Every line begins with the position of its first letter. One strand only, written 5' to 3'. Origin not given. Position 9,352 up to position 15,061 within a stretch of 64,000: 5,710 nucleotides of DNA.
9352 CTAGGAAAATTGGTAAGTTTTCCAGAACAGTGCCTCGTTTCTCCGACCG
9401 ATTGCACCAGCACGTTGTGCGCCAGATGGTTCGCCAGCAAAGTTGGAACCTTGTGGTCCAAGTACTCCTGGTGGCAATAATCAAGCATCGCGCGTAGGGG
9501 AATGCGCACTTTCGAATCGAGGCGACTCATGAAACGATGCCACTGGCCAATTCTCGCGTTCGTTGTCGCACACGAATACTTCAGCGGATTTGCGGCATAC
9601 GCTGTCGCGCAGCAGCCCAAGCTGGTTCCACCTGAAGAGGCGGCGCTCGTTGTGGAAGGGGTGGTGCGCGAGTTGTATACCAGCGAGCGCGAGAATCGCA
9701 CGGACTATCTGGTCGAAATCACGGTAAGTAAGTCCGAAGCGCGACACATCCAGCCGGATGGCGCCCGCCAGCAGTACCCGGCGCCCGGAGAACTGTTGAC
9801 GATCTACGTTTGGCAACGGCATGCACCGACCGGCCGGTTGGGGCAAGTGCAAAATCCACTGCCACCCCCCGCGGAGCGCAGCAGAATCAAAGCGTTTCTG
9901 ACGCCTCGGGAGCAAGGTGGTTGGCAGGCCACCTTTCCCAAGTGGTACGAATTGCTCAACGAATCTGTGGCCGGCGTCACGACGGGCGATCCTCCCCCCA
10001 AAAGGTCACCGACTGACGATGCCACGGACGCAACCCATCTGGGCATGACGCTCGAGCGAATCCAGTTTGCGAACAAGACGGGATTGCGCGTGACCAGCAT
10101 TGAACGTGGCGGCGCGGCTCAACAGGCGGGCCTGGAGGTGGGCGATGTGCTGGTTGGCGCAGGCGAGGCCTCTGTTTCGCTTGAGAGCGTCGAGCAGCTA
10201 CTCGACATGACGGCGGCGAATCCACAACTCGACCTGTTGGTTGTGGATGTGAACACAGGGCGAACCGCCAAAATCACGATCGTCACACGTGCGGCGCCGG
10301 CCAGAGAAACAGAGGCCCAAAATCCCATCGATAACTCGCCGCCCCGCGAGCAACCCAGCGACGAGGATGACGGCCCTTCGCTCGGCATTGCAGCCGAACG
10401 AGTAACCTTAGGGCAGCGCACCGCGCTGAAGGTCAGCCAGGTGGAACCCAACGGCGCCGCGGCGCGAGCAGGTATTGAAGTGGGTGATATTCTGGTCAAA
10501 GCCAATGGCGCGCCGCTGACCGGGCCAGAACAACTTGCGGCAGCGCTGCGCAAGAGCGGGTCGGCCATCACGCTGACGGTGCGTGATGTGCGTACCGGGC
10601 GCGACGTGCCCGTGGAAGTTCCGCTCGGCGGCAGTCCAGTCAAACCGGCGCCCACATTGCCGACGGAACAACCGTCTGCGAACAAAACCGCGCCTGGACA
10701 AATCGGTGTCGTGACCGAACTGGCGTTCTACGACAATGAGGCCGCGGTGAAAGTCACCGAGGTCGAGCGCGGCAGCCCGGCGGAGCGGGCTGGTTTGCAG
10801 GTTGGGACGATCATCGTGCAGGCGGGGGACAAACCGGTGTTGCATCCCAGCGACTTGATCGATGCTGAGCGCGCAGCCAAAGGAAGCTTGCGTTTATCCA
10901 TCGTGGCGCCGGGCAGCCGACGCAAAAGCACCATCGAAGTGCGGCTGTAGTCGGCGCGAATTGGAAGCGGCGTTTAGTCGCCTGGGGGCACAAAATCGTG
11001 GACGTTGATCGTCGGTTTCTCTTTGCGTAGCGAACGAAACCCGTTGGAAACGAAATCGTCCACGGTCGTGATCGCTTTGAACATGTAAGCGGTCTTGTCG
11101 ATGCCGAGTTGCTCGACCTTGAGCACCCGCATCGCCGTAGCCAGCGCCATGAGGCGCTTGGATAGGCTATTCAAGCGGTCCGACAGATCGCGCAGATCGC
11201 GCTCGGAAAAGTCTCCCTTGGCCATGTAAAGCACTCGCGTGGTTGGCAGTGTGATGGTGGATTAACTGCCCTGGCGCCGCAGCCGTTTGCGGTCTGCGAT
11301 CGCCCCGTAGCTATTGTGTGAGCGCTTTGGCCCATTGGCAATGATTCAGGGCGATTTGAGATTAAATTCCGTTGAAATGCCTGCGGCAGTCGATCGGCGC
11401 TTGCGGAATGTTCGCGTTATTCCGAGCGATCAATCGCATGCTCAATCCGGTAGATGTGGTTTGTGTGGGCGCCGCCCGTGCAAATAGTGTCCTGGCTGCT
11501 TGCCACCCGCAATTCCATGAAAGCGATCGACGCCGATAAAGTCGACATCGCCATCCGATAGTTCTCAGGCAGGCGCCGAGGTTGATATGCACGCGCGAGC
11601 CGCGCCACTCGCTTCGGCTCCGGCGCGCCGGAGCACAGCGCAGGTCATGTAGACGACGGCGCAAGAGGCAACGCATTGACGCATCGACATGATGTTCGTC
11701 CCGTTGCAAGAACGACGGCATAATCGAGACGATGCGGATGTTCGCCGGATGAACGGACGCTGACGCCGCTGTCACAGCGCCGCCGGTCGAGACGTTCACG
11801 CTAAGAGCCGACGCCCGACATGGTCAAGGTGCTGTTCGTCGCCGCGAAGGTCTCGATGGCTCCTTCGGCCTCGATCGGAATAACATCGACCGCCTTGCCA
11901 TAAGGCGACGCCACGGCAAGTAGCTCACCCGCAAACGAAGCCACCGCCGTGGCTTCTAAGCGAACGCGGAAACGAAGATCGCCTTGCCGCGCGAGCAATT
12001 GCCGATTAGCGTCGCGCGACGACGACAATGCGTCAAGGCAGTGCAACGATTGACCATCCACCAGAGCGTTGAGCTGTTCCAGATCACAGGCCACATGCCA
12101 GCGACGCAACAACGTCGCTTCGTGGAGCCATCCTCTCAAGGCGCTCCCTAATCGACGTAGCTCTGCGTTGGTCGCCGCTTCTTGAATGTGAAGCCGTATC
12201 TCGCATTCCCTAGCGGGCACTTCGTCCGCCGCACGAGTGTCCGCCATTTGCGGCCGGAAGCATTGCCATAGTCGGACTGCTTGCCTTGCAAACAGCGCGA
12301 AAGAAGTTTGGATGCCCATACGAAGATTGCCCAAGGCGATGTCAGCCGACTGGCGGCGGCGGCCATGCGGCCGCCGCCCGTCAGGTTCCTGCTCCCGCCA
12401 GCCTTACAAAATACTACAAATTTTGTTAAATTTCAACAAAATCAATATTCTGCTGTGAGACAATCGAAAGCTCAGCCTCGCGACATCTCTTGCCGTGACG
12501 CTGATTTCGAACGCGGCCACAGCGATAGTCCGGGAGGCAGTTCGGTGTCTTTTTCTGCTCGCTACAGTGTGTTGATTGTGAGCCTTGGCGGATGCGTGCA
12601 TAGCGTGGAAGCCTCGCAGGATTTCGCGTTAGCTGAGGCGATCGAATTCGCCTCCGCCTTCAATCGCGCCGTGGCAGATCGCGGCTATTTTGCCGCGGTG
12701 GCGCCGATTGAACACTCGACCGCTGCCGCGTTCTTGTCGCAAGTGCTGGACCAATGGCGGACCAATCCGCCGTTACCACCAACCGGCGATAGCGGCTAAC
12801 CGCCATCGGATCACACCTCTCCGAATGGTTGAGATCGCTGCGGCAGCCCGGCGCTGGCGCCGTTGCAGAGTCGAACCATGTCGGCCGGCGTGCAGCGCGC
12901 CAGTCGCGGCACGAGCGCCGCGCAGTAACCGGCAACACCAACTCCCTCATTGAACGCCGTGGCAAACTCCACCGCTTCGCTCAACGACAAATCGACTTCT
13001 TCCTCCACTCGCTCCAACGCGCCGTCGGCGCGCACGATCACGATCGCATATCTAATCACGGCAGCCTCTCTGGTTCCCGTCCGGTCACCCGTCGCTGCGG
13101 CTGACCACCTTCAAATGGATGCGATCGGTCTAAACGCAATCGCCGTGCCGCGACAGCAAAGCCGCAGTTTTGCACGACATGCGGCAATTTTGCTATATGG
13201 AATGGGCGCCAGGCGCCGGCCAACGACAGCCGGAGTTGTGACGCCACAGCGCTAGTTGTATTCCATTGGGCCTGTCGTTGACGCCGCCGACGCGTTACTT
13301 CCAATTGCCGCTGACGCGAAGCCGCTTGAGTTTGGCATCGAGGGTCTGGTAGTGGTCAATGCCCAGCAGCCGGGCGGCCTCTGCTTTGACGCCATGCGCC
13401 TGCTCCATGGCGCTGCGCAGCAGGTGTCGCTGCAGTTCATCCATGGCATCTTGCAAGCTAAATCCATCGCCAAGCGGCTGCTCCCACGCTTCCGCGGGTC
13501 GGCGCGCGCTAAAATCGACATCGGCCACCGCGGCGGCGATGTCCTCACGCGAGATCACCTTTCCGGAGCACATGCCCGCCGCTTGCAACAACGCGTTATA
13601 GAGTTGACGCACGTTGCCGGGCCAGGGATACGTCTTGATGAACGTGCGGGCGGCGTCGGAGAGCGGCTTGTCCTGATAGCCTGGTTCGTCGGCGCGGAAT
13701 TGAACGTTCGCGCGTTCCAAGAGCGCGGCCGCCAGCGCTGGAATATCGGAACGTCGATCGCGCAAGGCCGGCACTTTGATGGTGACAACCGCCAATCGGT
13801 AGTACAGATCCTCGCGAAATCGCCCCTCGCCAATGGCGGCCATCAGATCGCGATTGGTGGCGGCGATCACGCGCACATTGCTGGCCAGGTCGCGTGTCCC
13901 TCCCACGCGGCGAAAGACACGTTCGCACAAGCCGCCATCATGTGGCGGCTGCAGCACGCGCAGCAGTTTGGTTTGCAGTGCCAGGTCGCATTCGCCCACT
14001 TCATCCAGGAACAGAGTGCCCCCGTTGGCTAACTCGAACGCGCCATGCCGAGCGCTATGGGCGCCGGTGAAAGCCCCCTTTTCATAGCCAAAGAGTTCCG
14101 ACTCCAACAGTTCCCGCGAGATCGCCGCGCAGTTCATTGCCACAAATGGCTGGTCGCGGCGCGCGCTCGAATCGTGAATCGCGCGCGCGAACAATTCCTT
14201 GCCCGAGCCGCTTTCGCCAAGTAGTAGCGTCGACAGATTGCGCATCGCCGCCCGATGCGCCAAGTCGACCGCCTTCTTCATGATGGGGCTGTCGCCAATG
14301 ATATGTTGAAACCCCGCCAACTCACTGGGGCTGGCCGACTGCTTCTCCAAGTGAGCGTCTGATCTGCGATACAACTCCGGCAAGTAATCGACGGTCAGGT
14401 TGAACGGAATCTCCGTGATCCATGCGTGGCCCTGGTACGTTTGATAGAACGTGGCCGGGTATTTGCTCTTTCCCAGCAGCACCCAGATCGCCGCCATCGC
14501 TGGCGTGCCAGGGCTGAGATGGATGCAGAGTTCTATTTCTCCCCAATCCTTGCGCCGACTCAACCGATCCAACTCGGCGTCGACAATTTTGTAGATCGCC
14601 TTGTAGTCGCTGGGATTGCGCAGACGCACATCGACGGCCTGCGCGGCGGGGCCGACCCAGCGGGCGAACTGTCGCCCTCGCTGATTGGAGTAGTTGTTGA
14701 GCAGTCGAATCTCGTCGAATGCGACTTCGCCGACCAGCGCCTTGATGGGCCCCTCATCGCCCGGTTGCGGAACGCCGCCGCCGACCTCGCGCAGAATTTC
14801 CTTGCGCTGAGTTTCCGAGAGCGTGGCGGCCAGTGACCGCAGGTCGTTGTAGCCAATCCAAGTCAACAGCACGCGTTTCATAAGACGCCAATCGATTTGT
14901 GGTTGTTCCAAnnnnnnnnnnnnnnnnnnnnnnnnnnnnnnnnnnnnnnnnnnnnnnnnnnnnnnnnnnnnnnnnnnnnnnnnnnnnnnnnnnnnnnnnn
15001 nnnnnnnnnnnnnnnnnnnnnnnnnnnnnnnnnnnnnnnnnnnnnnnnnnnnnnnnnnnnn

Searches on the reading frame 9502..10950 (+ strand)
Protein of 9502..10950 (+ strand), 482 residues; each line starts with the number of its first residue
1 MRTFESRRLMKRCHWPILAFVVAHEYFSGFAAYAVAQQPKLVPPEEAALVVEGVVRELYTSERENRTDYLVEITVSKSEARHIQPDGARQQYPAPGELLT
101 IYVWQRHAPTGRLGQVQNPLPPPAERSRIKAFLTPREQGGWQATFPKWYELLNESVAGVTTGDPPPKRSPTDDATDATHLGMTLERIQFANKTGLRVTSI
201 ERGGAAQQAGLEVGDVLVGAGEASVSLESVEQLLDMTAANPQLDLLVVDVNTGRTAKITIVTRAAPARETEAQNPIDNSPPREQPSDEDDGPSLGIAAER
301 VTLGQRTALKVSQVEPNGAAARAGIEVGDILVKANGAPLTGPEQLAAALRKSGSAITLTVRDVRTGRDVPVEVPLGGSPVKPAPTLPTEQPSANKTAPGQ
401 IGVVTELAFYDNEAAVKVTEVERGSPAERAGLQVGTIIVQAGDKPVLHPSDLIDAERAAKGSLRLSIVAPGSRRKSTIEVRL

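Call 37: search_protein_families(library=pfam, proteins=[window:9502-10950:+], max_evalue=0.001)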
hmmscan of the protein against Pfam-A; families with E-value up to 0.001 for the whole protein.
window:9502-10950:+ (482 aa): 5 families
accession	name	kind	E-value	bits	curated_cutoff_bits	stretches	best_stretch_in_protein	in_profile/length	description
PF17820.7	PDZ_6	-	7.5e-31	106.1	27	3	311-361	2-53/54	PDZ domain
PF00595.29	PDZ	-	7.1e-24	84.4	23.2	2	304-360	22-80/81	PDZ domain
PF13180.12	PDZ_2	-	9.7e-19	67.9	27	2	292-374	1-79/80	PDZ domain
PF04495.20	GRASP55_65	-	5.2e-08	33.7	27.7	0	392-436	19-65/138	GRASP55/65 PDZ-like domain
PF19805.5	DUF6288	-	0.00031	20.5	26.3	0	416-453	3-47/402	Family of unknown function (DUF6288)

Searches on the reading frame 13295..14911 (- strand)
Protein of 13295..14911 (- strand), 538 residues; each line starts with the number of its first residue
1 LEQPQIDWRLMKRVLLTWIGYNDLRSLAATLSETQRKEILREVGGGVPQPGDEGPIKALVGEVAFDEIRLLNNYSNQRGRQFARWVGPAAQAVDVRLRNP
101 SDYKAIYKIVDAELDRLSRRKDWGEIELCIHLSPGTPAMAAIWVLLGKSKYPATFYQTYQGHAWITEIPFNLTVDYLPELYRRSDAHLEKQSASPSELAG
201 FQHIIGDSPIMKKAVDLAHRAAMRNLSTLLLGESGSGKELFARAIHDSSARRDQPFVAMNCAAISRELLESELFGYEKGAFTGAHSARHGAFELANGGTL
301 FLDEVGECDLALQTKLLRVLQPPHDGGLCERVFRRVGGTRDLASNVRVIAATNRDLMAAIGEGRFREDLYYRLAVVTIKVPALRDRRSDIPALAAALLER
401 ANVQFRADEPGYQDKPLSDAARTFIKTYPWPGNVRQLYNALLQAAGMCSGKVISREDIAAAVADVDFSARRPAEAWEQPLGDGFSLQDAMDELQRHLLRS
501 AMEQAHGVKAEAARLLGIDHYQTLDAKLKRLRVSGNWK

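Call 37: search_protein_families(library=pfam, proteins=[window:13295-14911:-], max_evalue=0.001)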
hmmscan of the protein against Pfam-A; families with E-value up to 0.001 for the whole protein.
window:13295-14911:- (538 aa): 6 families
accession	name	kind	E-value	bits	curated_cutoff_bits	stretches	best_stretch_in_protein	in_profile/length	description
PF00158.32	Sigma54_activat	-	1.1e-65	220.9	20.2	1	204-378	1-167/168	Sigma-54 interaction domain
PF14532.12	Sigma54_activ_2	-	1.8e-18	67.5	25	1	206-383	2-138/138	Sigma-54 interaction domain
PF25601.1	AAA_lid_14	-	7.3e-17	61.4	27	1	384-466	1-78/87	AAA+ ATPase lid domain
PF02954.25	HTH_8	-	1.2e-07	31.7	22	1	490-531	2-42/42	Bacterial regulatory protein, Fis family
PF07728.20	AAA_5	-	4.3e-05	24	22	1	228-354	2-123/139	AAA domain (dynein-related subfamily)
PF01078.27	Mg_chelatase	-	0.00011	22.1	20.3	0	283-353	93-157/207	Magnesium chelatase, subunit ChlI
